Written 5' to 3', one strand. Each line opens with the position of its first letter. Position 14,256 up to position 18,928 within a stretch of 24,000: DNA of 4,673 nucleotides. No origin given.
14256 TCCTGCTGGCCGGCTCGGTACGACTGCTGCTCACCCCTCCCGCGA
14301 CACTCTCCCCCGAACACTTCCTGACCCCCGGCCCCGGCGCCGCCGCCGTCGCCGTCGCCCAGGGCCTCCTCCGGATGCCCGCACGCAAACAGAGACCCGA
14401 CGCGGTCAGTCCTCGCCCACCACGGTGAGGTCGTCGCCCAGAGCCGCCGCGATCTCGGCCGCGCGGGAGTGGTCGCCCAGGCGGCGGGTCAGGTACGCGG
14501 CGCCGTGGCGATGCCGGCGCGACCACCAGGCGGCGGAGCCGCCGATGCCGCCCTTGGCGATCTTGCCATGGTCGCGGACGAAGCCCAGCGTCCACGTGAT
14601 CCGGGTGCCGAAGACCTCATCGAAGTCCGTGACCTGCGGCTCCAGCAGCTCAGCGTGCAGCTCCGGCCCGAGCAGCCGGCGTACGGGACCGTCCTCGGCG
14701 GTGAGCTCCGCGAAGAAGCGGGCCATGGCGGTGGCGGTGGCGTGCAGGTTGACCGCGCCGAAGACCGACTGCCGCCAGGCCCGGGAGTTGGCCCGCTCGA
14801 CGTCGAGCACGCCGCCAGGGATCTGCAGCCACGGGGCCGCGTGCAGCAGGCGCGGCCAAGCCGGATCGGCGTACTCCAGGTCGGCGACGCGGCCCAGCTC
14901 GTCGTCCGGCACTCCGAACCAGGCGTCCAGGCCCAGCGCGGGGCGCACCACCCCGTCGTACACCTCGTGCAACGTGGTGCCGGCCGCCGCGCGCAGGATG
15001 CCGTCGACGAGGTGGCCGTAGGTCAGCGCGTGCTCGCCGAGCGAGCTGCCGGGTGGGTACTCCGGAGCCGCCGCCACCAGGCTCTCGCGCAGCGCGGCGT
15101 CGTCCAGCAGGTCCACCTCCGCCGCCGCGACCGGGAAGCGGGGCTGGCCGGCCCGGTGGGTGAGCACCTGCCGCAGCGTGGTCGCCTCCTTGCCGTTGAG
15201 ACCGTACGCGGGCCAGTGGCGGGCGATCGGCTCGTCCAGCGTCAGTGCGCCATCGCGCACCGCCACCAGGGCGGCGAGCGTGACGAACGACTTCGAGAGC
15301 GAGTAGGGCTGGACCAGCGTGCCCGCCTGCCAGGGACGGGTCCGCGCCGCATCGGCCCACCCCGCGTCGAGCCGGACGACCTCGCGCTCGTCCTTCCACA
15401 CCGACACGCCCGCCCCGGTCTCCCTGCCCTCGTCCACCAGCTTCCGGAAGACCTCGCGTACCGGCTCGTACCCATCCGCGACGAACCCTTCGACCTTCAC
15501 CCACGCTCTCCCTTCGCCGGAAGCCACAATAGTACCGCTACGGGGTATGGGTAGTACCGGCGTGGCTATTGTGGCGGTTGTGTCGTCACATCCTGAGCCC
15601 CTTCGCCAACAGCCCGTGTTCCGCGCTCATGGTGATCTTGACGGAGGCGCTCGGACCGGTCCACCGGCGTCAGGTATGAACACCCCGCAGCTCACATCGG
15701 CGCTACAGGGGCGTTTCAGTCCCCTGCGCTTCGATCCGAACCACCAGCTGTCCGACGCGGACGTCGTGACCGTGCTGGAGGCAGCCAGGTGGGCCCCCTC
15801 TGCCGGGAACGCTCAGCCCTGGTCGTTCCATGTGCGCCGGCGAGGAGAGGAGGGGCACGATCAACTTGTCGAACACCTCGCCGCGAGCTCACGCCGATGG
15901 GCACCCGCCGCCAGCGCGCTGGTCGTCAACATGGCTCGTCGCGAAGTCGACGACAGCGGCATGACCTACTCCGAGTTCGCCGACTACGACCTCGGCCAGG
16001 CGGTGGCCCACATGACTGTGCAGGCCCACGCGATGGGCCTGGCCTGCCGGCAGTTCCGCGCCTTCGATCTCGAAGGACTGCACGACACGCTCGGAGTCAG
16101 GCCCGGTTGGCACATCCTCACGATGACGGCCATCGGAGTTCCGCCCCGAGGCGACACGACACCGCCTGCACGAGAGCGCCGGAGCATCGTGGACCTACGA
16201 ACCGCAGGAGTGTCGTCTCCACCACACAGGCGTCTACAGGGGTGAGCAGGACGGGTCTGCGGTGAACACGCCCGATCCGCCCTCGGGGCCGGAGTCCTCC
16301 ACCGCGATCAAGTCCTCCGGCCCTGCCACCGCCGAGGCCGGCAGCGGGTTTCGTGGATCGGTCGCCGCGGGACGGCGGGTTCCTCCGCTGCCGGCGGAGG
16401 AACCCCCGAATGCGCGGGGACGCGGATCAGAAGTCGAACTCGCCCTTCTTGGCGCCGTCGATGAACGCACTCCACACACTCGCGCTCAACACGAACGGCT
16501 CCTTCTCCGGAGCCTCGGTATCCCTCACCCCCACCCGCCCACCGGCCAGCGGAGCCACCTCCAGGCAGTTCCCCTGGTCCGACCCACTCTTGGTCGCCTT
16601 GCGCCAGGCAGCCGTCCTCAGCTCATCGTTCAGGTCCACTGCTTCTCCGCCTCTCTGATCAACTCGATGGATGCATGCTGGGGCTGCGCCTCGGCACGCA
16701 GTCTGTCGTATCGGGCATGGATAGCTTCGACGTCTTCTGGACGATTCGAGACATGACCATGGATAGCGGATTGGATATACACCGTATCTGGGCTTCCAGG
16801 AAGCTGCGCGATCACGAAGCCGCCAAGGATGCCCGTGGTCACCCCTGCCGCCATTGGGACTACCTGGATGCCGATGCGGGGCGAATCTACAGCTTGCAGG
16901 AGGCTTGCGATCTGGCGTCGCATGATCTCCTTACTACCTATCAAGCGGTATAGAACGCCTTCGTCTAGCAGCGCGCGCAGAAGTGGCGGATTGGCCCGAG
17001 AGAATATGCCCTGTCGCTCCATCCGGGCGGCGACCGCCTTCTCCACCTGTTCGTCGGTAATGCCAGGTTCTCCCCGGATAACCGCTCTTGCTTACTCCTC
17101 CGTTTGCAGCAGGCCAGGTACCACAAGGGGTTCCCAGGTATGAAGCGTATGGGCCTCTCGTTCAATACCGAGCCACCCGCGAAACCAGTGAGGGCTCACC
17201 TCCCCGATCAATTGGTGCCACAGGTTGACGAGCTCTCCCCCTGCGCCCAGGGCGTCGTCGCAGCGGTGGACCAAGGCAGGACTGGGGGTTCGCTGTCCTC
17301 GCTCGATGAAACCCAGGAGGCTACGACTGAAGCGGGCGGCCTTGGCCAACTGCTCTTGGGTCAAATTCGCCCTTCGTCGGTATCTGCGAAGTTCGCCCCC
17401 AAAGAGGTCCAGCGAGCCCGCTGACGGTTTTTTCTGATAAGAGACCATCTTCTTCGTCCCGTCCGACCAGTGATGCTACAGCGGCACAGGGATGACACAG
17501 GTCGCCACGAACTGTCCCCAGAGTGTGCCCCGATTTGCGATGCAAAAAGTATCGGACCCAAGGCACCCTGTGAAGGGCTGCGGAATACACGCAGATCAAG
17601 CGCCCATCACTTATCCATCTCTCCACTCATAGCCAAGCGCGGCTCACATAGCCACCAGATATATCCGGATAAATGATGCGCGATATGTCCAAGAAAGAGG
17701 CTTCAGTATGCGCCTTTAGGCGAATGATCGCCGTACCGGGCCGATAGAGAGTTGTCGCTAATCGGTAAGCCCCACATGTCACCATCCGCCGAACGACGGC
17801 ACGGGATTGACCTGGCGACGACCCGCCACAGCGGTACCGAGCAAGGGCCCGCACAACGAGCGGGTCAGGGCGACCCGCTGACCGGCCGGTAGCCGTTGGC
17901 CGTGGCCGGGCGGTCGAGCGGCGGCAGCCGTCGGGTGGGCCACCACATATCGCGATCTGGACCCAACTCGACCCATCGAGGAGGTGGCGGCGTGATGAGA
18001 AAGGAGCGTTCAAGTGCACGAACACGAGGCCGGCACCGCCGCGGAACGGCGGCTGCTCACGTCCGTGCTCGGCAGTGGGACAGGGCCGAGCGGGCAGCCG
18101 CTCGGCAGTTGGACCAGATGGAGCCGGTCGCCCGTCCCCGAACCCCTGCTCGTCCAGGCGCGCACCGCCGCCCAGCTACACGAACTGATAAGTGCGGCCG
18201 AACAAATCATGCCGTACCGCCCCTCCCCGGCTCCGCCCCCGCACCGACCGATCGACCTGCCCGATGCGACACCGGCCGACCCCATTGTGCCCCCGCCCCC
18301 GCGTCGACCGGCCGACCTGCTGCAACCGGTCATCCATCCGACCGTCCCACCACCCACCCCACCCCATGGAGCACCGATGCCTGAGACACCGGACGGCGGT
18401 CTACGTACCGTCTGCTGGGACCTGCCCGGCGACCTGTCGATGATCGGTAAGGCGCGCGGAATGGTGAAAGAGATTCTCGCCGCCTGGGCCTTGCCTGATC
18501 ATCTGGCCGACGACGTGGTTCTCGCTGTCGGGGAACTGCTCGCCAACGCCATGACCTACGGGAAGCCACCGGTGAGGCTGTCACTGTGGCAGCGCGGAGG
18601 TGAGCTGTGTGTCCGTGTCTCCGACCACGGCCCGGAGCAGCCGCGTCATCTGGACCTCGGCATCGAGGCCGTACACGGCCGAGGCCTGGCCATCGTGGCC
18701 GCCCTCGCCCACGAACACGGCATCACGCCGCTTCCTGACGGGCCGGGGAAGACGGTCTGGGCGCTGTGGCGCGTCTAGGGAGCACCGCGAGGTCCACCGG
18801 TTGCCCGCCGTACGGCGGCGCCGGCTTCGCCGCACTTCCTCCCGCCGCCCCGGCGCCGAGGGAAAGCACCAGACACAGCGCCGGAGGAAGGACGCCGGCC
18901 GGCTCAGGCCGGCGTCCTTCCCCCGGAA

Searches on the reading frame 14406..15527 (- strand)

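Call 6: search_protein_families(library=pfam, proteins=[window:14406-15527:-], max_evalue=0.01)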
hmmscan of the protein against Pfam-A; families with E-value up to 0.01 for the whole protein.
window:14406-15527:- (373 aa): 1 family
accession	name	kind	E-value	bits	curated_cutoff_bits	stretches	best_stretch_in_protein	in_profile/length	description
PF00144.29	Beta-lactamase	-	3e-51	175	27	1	24-360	2-321/329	Beta-lactamase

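Call 8: search_protein_families(library=ncbifam, proteins=[window:14406-15527:-], max_evalue=0.01)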
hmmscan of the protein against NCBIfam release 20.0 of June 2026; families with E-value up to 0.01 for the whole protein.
window:14406-15527:- (373 aa): 33 families (the best 25 are shown)
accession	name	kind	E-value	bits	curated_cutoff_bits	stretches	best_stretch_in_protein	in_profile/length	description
NF052353.1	EstBLacLipLMycb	equivalog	8.2e-29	100.7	650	1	12-201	15-202/420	esterase/beta-lactamase LipL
NF038269.1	lipase_LipE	equivalog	1.8e-20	73.4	750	1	65-280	81-298/407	lipase LipE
NF033575.1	blaRHO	exception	5.5e-10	38.7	825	1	33-215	42-218/380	RHO family class C beta-lactamase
NF033085.1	bla_class_C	equivalog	6.2e-09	35.1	415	1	23-209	8-190/356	class C beta-lactamase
NF050810.1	blaCHC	exception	2.7e-08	33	780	1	50-201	57-203/387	CHC family extended-spectrum class C beta-lactamase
NF041665.1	blaPSZ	exception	5.2e-07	29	850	1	54-162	61-166/379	PSZ family class C beta-lactamase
NF038366.1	blaSFDC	exception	1.7e-06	27.4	840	1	36-210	45-215/382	SFDC family class C beta-lactamase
NF033467.0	blaAQU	exception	3e-06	26.6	815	1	23-162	33-168/380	AQU family class C beta-lactamase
NF040478.1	blaLAQ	exception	3.2e-06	26.3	850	1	27-162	35-166/380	LAQ family class C beta-lactamase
NF041663.1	ampC_Sliq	exception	3.6e-06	26.1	860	1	56-214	60-214/378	cephalosporin-hydrolyzing class C beta-lactamase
NF000422.6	blaPDC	exception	6.6e-06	25.6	865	1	58-215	72-227/397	PDC family class C beta-lactamase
NF041662.1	ampC_Kaer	exception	7.6e-06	24.9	825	1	52-164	60-169/381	AmpC-Kaer family extended-spectrum class C beta-lactamase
NF045671.1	blaPNC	exception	7.7e-06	25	750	1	33-211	59-233/401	PNC family class C beta-lactamase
NF000385.4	blaACT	exception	1.2e-05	24.6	810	1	55-163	63-168/380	ACT family cephalosporin-hydrolyzing class C beta-lactamase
NF000423.2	blaSRT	exception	1.2e-05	24.6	860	1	55-200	59-199/378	SRT/SST family class C beta-lactamase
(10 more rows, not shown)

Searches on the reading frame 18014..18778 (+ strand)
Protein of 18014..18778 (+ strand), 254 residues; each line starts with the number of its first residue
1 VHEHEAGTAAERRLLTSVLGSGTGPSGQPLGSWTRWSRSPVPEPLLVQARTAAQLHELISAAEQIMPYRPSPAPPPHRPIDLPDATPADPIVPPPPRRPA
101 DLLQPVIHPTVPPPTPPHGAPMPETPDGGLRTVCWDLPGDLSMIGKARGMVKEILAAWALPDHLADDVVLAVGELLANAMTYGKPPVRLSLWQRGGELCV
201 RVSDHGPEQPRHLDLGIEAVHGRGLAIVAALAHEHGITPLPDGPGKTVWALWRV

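Call 6: search_protein_families(library=pfam, proteins=[window:18014-18778:+], max_evalue=0.01)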
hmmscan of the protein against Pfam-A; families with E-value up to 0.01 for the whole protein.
window:18014-18778:+ (254 aa): 2 families
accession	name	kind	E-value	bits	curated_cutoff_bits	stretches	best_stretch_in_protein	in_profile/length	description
PF13581.12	HATPase_c_2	-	3.1e-18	66.4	27.4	1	140-252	4-127/127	Histidine kinase-like ATPase domain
PF02518.31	HATPase_c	-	4e-06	27.7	26.4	1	166-249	4-104/111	Histidine kinase-, DNA gyrase B-, and HSP90-like ATPase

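Call 8: search_protein_families(library=ncbifam, proteins=[window:18014-18778:+], max_evalue=0.01)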
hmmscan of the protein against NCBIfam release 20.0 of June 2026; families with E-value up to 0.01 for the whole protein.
window:18014-18778:+ (254 aa): 2 families
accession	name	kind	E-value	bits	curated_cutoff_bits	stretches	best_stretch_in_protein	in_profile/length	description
NF041045.1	RsbA_anti_sig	subfamily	4.9e-14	52.3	210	1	117-232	171-283/303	anti-sigma factor RsbA family regulatory protein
NF041732.1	hist_kin_CseC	equivalog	0.00077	18.6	700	1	172-213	315-352/424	two-component system sensor histidine kinase CseC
